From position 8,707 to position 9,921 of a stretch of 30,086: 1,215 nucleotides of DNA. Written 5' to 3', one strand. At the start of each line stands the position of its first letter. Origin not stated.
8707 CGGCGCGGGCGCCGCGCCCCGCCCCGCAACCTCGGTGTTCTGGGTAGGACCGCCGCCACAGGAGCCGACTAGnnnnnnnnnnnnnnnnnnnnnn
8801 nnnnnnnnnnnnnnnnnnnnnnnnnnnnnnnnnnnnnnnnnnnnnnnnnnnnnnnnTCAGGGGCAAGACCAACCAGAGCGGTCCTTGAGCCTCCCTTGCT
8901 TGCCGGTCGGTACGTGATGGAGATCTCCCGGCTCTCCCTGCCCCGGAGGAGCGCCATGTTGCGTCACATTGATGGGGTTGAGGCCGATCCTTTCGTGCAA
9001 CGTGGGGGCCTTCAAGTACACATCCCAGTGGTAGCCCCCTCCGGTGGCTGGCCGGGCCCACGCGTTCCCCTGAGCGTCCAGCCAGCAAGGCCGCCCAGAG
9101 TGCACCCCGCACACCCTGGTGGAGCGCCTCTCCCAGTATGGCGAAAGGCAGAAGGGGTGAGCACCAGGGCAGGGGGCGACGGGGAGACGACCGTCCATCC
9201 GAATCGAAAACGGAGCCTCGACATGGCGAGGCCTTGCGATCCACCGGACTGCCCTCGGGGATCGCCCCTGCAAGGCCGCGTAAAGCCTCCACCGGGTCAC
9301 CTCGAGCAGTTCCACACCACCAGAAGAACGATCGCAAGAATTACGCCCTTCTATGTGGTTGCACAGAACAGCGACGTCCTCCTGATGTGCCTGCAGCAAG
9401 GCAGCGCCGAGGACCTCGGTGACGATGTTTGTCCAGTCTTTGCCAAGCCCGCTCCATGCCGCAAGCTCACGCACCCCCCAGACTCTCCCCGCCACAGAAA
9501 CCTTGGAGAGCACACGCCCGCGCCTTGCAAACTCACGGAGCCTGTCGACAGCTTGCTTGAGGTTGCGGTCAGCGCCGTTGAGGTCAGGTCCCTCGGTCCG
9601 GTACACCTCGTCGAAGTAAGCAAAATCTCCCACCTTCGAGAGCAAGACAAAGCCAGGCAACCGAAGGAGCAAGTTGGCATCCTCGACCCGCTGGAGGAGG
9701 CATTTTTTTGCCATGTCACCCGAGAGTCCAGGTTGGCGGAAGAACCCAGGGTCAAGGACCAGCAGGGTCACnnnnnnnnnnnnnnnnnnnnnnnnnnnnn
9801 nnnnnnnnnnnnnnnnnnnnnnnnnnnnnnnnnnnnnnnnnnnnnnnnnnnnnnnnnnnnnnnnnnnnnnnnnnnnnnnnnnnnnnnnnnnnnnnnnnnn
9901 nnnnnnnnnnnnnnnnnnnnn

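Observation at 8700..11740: Low-GC two-gene islet encoding an OLD/PtuA/AriA-type ABC ATPase plus an unrecognisable coupled partner: a candidate uncharacterised defence module.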

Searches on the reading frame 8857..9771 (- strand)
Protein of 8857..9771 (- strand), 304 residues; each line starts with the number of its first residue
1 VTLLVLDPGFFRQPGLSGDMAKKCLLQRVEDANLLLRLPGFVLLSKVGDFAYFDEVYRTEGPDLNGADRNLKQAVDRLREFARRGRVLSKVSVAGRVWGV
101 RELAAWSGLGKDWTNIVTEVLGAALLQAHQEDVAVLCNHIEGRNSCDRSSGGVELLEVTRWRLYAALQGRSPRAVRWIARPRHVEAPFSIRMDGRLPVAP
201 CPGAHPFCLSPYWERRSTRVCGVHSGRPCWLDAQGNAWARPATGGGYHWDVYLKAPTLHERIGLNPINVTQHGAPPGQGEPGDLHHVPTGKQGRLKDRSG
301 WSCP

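Call 3: search_protein_families(library=pfam, proteins=[window:8857-9771:-], max_evalue=1)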
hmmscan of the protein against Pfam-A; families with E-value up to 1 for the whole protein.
window:8857-9771:- (304 aa): 0 families

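Call 4: search_protein_families(library=padloc, proteins=[window:8857-9771:-], max_evalue=1)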
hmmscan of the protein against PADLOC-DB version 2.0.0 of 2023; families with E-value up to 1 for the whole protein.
window:8857-9771:- (304 aa): 0 families

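Call 5: search_protein_families(library=ncbifam, proteins=[window:8857-9771:-], max_evalue=1)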
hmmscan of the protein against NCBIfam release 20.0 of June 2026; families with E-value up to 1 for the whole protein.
window:8857-9771:- (304 aa): 0 families

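Call 7: find_homologous_proteins(query=window:8857-9771:-, max_evalue=0.01)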
Query window:8857-9771:- (304 aa): 29 proteins with E <= 0.01 among 4963 candidates.
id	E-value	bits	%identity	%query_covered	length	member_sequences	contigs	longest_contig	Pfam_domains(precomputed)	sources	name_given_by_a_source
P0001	9.5e-180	615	88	100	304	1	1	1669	-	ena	-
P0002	6.2e-90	320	51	99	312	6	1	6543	-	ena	-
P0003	1.0e-88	316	51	99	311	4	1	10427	-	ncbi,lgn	-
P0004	3.1e-88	314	50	99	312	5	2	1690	-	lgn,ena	-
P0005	8.8e-87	309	50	99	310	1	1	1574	-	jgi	jgi:hypothetical protein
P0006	1.2e-86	309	50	99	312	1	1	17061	-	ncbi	-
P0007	3.4e-86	307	49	99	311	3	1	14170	-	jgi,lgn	jgi:hypothetical protein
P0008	1.7e-84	302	48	99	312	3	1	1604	-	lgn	-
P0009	6.3e-84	300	49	99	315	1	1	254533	-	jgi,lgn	-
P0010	9.9e-84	299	48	99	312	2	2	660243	-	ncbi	-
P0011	5.9e-83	297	49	99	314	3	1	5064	-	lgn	-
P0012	2.2e-82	295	50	99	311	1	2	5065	-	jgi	jgi:hypothetical protein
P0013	7.9e-82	293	48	99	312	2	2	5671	-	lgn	-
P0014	1.5e-81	292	48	99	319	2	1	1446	-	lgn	-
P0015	3.7e-81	291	46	99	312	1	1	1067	-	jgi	jgi:hypothetical protein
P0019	5.4e-78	280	49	99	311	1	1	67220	-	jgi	-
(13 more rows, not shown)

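Call 9: find_encoding_contigs(protein=P0010, flank=10000, max_places=3)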
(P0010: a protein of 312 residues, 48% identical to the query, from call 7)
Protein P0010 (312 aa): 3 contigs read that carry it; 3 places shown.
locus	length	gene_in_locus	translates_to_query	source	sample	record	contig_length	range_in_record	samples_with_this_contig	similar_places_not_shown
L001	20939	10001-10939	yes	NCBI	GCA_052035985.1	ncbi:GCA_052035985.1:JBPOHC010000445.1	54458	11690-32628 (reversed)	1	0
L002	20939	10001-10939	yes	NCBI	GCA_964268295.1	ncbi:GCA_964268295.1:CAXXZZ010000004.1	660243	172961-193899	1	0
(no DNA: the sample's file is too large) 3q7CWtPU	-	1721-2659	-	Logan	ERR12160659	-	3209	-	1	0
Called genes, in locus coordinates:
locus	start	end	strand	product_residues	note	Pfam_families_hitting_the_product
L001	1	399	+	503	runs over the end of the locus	-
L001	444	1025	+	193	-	-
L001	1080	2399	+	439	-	-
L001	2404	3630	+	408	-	-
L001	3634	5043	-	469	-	PF04773:FecR (faint)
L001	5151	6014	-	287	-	PF03372:Exo_endo_phos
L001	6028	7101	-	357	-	-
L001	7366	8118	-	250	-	-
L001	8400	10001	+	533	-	PF02463:SMC_N (weak), PF13175:AAA_15, PF13476:AAA_23 (weak), PF13304:AAA_21 (weak), PF13175:AAA_15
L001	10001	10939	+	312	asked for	-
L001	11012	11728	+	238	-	PF00596:Aldolase_II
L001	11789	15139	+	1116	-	PF00069:Pkinase, PF07714:PK_Tyr_Ser-Thr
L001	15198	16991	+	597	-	-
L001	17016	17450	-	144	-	PF01850:PIN (weak)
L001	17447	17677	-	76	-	-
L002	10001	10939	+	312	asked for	-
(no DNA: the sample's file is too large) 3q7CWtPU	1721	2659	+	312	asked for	-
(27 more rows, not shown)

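Call 11: search_protein_families(library=pfam, alignment_id=A1, max_evalue=10)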
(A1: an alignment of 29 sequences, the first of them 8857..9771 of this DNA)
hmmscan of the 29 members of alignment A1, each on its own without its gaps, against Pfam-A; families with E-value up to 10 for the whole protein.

A. member 1, window:8857-9771:- (304 aa): 0 families

B. families by the number of members that match (of 29 scanned): 5 families
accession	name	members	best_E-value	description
PF13191.12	AAA_16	4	0.067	AAA ATPase domain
PF11625.14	DUF3253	2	0.08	Protein of unknown function (DUF3253)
PF00372.24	Hemocyanin_M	1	0.007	Hemocyanin, copper containing domain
PF07883.17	Cupin_2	1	0.11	Cupin domain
PF20572.3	DUF6781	1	0.28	Family of unknown function (DUF6781)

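Call 12: search_solved_structures(query=A1, max_evalue=10, show_alignments=3)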
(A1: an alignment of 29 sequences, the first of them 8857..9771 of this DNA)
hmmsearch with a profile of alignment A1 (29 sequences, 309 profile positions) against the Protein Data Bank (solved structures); distinct sequences matched with E-value up to 10: 3.
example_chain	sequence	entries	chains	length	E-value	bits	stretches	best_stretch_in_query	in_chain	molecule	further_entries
4l2w_C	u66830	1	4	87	0.43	13.1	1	50-95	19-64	Rho-associated protein kinase 1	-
5f5p_C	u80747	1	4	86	0.59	12.7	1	50-95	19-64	Rho-associated protein kinase 1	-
6dlc_A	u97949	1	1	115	3.6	10.1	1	31-89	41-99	Designed protein DHD1:234_A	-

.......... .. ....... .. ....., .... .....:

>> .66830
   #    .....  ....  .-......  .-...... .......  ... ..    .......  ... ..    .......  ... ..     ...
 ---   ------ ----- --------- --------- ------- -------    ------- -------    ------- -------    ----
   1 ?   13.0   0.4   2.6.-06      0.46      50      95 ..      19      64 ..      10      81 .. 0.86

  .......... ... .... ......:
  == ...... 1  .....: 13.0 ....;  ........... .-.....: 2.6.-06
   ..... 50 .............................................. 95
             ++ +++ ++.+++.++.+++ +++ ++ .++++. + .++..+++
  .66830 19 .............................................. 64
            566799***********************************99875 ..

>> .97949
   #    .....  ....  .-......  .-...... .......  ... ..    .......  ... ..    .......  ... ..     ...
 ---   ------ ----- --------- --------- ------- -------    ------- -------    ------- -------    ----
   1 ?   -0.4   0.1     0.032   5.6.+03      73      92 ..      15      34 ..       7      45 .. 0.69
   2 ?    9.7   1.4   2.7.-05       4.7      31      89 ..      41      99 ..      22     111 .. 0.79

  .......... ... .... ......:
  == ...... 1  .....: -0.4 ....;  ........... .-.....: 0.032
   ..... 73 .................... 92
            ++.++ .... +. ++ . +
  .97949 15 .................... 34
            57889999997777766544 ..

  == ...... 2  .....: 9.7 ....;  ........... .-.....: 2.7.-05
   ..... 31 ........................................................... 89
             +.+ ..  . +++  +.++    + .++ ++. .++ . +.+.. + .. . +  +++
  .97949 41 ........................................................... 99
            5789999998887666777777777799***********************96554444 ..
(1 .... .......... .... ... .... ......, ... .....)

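Call 23: find_encoding_contigs(protein=P0009, flank=8000, max_places=2)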
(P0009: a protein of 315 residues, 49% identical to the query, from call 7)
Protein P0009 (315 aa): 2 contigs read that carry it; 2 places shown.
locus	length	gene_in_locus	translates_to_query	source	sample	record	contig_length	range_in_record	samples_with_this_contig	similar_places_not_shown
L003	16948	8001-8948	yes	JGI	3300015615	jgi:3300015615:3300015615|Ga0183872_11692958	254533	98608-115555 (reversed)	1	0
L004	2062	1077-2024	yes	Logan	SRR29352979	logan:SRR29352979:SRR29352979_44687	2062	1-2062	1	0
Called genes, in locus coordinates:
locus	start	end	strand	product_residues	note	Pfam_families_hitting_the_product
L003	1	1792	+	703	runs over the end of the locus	PF25919:BSH_CusB (weak)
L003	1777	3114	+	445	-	PF02321:OEP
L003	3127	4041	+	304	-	-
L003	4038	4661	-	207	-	PF01865:PhoU_div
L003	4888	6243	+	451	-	PF00932:LTD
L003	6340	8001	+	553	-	PF02463:SMC_N (weak), PF13175:AAA_15, PF13476:AAA_23 (weak), PF13304:AAA_21 (weak), PF13175:AAA_15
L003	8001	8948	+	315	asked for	-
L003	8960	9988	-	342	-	-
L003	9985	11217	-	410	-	PF08245:Mur_ligase_M, PF02875:Mur_ligase_C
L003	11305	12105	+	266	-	PF00005:ABC_tran, PF13401:AAA_22 (weak), PF13304:AAA_21 (faint)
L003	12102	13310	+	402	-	PF12679:ABC2_membrane_2, PF12698:ABC2_membrane_3, PF01061:ABC2_membrane, PF12730:ABC2_membrane_4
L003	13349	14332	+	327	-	PF00400:WD40 (faint), PF24807:WD40_CDC20-Fz (faint), PF23414:Beta-prop_EML_2 (faint), PF23381:Beta-prop_IFT122_1st, PF25174:Beta-prop_THOC3, PF25173:Beta-prop_WDR3_1st (weak), PF24814:WD40_Prp19, PF25175:Beta-prop_WDR5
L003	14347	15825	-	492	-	PF01154:HMG_CoA_synt_N, PF08540:HMG_CoA_synt_C (weak)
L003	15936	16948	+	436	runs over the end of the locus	PF10092:DUF2330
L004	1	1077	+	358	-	?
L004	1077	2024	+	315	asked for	-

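Call 24: find_encoding_contigs(protein=P0019, flank=8000, max_places=2)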
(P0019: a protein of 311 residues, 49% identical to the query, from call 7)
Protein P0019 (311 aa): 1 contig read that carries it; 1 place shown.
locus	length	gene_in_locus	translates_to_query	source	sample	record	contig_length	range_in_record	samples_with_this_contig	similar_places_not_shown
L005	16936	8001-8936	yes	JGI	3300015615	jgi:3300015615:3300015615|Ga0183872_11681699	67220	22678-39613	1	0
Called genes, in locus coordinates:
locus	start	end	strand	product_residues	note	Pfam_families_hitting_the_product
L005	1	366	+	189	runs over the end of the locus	PF04542:Sigma70_r2, PF08281:Sigma70_r4_2 (weak)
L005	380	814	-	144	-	PF01124:MAPEG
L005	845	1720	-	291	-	PF01569:PAP2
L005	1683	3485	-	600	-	PF14559:TPR_19 (faint)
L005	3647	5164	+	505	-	PF07364:DUF1485, PF07171:MlrC_C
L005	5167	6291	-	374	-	-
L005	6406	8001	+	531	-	PF02463:SMC_N (weak), PF13175:AAA_15, PF13476:AAA_23 (weak), PF13304:AAA_21 (weak), PF13175:AAA_15, PF13304:AAA_21 (weak)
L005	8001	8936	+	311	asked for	-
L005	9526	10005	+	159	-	-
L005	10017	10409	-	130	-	PF02452:PemK_toxin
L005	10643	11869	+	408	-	-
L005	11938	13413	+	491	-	PF00069:Pkinase, PF07714:PK_Tyr_Ser-Thr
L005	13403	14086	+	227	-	-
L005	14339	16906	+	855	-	PF04885:Stig1 (weak)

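Call 25: predict_structure(alignment_id=A1)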
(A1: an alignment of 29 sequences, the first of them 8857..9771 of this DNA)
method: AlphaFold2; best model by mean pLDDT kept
length: 304 residues; sequences in the alignment: 29
mean_pLDDT: 87.7   pTM: 0.86
mean pLDDT of the five models: 87.7, 73.1, 72.5, 65.6, 64.4
residues with pLDDT >= 90: 169; 70-90: 108; 50-70: 23; < 50: 4
segments of 3 or more residues with pLDDT < 50: 200-203
pLDDT, mean of each block of 10 residues (from residue 1): 96 91 95 96 97 98 94 98 97 92 92 96 91 93 90 84 88 91 87 79 66 86 91 91 80 83 79 86 68 62 70
secondary structure, 60 per line:
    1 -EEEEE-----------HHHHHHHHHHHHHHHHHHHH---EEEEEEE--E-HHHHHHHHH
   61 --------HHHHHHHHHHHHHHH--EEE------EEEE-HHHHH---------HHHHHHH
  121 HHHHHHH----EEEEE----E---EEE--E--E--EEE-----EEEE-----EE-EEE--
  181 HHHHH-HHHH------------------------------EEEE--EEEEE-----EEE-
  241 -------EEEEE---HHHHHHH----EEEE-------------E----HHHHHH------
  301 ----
elements in order: E2-6 H18-37 E41-47 H52-60 H69-83 E86-88 E95-98 H100-104 H114-127 E132-136 E145-147 E156-158 E164-167 E176-178 H181-185 H187-190 E221-224 E227-231 E237-239 E248-252 H256-262 E267-270 H289-294

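Call 27: search_protein_representatives(alignment_id=A1)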
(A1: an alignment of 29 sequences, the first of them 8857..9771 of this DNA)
Query: 29 sequences, 309 profile positions. Proteins with E-value up to 0.001 (for the whole library): 121; up to 1e-10: 106; up to 1e-30: 79. The best 121 are listed.
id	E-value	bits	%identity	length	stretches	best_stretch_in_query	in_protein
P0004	1.4e-148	510.7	-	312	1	1-309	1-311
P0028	1.3e-91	323.6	-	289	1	1-309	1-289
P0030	2.1e-90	319.7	-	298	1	1-308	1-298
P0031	1.6e-89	316.8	-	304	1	1-308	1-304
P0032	1.1e-85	304.2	-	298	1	1-309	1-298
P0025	1.5e-83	297.2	-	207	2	41-175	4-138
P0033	2.7e-82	293.1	-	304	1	1-309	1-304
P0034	1.0e-77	278.0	-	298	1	1-307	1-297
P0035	1.6e-77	277.4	-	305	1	3-308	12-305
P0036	4.7e-76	272.6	-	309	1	2-309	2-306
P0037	1.2e-74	267.9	-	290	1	1-308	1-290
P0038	2.1e-74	267.1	-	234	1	1-210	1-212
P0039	3.3e-73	263.2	-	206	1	101-309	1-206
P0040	2.8e-72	260.1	-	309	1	1-309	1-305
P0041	1.4e-71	257.9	-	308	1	1-303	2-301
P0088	4.7e-46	174.0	-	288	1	3-291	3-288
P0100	1.2e-38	149.7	-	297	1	4-298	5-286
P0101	3.3e-38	148.3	-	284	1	4-291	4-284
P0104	4.3e-33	131.4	-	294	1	3-291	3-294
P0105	7.6e-31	124.1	-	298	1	3-291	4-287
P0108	9.4e-27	110.6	-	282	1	71-308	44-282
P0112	1.0e-25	107.2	-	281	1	159-307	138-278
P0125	1.4e-12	64.0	-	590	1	251-309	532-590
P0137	6.9e-09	51.9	-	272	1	112-291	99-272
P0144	5.3e-06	42.5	-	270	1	166-265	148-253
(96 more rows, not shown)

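Call 31: search_protein_families(library=pfam, proteins=[P0144, P0137, P0112, P0108, P0125, P0105, P0104, P0101, P0100, P0088], max_evalue=10)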
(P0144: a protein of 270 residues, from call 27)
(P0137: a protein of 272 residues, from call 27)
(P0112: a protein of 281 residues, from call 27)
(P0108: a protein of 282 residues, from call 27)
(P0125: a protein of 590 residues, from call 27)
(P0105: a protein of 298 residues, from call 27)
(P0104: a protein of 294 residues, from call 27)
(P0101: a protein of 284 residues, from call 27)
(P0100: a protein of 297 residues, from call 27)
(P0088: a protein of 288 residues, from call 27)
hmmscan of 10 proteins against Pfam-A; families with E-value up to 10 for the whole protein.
P0144 (270 aa): 1 family
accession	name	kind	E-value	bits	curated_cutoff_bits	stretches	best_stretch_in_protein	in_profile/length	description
PF15524.11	Ntox17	-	0.0036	17.9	25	1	191-259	14-81/98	Novel toxin 17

P0137 (272 aa): 1 family
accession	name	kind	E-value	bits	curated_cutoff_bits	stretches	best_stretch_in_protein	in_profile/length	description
PF11990.13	DUF3487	-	0.28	11.4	27.8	1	142-175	79-112/114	Protein of unknown function (DUF3487)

P0112 (281 aa): 1 family
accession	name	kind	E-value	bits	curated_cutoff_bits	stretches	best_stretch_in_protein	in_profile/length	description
PF15524.11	Ntox17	-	1.4e-05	25.7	25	1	174-246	7-81/98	Novel toxin 17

P0108 (282 aa): 1 family
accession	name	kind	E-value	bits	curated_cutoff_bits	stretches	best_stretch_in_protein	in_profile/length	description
PF01538.23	HCV_NS2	-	0.24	11.5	25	1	23-74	85-136/195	Hepatitis C virus non-structural protein NS2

P0125 (590 aa): 4 families
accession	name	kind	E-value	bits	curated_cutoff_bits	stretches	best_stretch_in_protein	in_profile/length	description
PF20473.4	MmeI_Mtase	-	8.1e-09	35.5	27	1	168-258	16-94/259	MmeI, DNA-methyltransferase domain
PF02384.22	N6_Mtase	-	2.4e-08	34.1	20.4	1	132-266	21-117/311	N-6 DNA Methylase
PF07669.17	Eco57I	-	8.6e-05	23.1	25.3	1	228-283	2-61/171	Eco57I restriction-modification methylase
PF01170.24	UPF0020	-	0.058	13.5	22.3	1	174-251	31-101/197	RMKL-like, methyltransferase domain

P0105 (298 aa): 0 families

P0104 (294 aa): 1 family
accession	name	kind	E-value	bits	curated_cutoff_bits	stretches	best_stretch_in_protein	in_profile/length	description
PF16785.10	SMBP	-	0.15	12.6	29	1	17-56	71-106/111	Small metal-binding protein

P0101 (284 aa): 1 family
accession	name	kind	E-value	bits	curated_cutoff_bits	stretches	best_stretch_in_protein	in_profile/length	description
PF21804.3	Transposase_29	-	0.12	11.1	27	1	4-61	207-265/562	Transposase protein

P0100 (297 aa): 0 families

P0088 (288 aa): 0 families

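Call 38: search_protein_families(library=pfam, alignment_id=A2, max_evalue=1)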
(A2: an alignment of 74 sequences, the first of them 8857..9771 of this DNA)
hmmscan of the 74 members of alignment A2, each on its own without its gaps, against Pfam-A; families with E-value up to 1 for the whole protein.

A. member 1, window:8857-9771:- (304 aa): 0 families

B. families by the number of members that match (of 74 scanned): 26 families (the first 25 are shown)
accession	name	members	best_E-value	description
PF15524.11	Ntox17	7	1.4e-05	Novel toxin 17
PF13475.11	DUF4116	2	0.24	Domain of unknown function (DUF4116)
PF08850.16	DUF1820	1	0.0055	Domain of unknown function (DUF1820)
PF24134.1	DUF7401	1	0.0088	Domain of unknown function (DUF7401)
PF24500.1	DUF7589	1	0.018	Domain of unknown function (DUF7589)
PF00101.25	RuBisCO_small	1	0.02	Ribulose bisphosphate carboxylase, small chain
PF15535.12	Ntox37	1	0.023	Bacterial toxin 37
PF14155.11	DUF4307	1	0.043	Domain of unknown function (DUF4307)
PF17413.7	VirB7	1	0.071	Outer membrane lipoprotein virB7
PF24742.1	ARM_CUL7_CUL9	1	0.073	CUL7/CUL9 ARM repeat domain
PF11625.14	DUF3253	1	0.08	Protein of unknown function (DUF3253)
PF23082.1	Myb_DNA-binding_2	1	0.096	Myb-like DNA-binding domain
PF15644.12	Gln_amidase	1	0.11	Papain fold toxin 1, glutamine deamidase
PF21804.3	Transposase_29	1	0.12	Transposase protein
PF17814.7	LisH_TPL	1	0.14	LisH-like dimerisation domain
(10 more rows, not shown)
